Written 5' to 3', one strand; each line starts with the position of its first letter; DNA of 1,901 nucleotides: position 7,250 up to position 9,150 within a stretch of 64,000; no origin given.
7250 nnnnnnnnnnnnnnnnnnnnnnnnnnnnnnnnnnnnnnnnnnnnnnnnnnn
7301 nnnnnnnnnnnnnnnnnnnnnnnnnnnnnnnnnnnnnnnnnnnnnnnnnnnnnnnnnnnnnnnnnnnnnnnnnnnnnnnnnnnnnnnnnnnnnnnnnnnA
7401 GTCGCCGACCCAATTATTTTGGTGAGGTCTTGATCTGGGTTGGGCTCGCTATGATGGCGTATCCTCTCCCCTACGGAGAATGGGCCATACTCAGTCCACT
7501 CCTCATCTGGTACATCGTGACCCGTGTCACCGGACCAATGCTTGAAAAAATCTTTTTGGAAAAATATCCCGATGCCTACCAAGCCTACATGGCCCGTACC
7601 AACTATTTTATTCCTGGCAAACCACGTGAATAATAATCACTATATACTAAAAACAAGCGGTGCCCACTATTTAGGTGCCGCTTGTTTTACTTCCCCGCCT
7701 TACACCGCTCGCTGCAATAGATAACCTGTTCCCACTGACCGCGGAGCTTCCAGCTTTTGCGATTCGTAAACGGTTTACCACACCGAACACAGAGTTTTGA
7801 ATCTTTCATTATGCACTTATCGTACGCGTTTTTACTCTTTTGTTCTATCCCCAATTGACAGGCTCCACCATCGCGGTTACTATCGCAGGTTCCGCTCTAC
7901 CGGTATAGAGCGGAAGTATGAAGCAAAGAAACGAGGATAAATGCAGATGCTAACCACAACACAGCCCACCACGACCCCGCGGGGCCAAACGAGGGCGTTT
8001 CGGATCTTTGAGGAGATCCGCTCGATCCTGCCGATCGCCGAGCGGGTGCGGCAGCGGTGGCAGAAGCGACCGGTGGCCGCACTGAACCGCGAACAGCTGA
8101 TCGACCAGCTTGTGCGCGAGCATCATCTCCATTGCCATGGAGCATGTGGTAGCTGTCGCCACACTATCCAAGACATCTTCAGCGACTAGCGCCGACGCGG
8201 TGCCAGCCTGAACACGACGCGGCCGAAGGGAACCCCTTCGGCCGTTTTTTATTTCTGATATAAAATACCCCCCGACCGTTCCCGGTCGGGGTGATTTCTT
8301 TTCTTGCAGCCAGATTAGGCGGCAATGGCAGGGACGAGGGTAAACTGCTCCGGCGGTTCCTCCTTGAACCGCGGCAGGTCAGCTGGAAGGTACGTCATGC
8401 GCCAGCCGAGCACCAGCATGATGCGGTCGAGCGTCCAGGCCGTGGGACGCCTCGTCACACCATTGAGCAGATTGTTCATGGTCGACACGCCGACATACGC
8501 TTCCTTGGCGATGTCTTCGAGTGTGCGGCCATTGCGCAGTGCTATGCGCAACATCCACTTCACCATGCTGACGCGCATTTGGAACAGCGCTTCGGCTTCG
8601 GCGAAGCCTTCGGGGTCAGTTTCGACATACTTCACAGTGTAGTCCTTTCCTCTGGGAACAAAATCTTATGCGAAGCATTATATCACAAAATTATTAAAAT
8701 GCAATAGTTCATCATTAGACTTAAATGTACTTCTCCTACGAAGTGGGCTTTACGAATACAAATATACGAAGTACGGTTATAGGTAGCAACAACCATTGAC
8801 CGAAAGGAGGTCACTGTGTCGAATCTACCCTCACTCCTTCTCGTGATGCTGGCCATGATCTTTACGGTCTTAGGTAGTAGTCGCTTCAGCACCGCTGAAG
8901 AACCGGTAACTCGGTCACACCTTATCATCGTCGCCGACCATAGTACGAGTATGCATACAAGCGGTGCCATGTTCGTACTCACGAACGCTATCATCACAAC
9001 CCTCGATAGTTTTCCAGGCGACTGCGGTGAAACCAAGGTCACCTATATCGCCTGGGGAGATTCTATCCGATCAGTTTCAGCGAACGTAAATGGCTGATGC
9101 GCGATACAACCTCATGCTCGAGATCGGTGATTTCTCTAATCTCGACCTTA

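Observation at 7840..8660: About 750-bp high-GC islet: small Cys/His-cluster protein and HTH regulator, convergent, with own promoter and terminators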

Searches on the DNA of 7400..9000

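Call 13: search_rna_families(source=window, start=7400, end=9000, threshold=evalue, max_evalue=5)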
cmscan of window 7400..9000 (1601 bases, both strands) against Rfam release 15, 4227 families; matches with E-value up to 5: 5.
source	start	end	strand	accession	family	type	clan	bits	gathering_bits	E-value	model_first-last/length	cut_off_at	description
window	8245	8299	+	RF00262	sar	Gene; antisense;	-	22.8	43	0.11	1-68/68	no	sar RNA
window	7618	7693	+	RF02074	STnc240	Gene; sRNA;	-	21.6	55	3.1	1-77/77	no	Enterobacterial sRNA STnc240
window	8217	8300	+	RF02450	ncr1175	Gene; sRNA;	-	19.7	60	1.2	1-110/110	no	Bacillus sRNA ncr1175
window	8250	8301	+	RF02399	NsiR1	Gene; sRNA;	-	17.9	39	1.6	1-60/60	no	Nitrogen stress-induced RNA 1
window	8207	8299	+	RF00599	SNORA77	Gene; snRNA; snoRNA; HACA-box;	-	17.7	42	0.98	1-125/125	no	Small nucleolar RNA SNORA77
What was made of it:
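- On Known structured RNA family: Nothing better than E = 0.11, and all matches lie on the terminators (call 13).
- There is no Rfam match (call 13).
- Tried and rejected: Rfam scan of 7400-9000 at E up to 5: only weak hits on the terminators (call 13).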

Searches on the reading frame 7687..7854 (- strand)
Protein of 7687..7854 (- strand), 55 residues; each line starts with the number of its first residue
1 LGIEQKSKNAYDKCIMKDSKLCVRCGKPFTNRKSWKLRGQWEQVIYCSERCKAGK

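Call 7: search_protein_families(library=pfam, proteins=[window:7687-7854:-], max_evalue=0.1)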
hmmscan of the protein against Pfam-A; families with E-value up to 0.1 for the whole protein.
window:7687-7854:- (55 aa): 2 families
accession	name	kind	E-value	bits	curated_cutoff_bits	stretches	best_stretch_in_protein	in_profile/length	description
PF10013.15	DUF2256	-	5.2e-12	46.2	25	1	19-53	7-39/40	Uncharacterized protein conserved in bacteria (DUF2256)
PF24461.1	DUF7576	-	0.067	13.5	27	0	17-53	15-56/60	Family of unknown function (DUF7576)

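Call 8: search_protein_families(library=phrogs, proteins=[window:7687-7854:-], max_evalue=0.1)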
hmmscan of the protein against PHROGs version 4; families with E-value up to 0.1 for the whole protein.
window:7687-7854:- (55 aa): 3 families
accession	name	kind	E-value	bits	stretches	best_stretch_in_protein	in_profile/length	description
phrog_1271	-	DNA, RNA and nucleotide metabolism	0.0002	21.9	1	15-53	208-240/361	HNH endonuclease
phrog_9706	-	unknown function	0.044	15.2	1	16-52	5-42/56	-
phrog_16925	-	unknown function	0.068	14.3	1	20-53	6-33/151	-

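Call 77: search_protein_families(library=ncbifam, proteins=[window:7687-7854:-], max_evalue=0.1)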
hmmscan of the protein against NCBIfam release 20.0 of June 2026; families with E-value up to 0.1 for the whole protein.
window:7687-7854:- (55 aa): 1 family
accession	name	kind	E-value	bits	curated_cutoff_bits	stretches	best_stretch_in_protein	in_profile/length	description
NF002362.0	PRK01343.1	equivalog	0.026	14.2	79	0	7-53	6-42/66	DNA gyrase inhibitor YacG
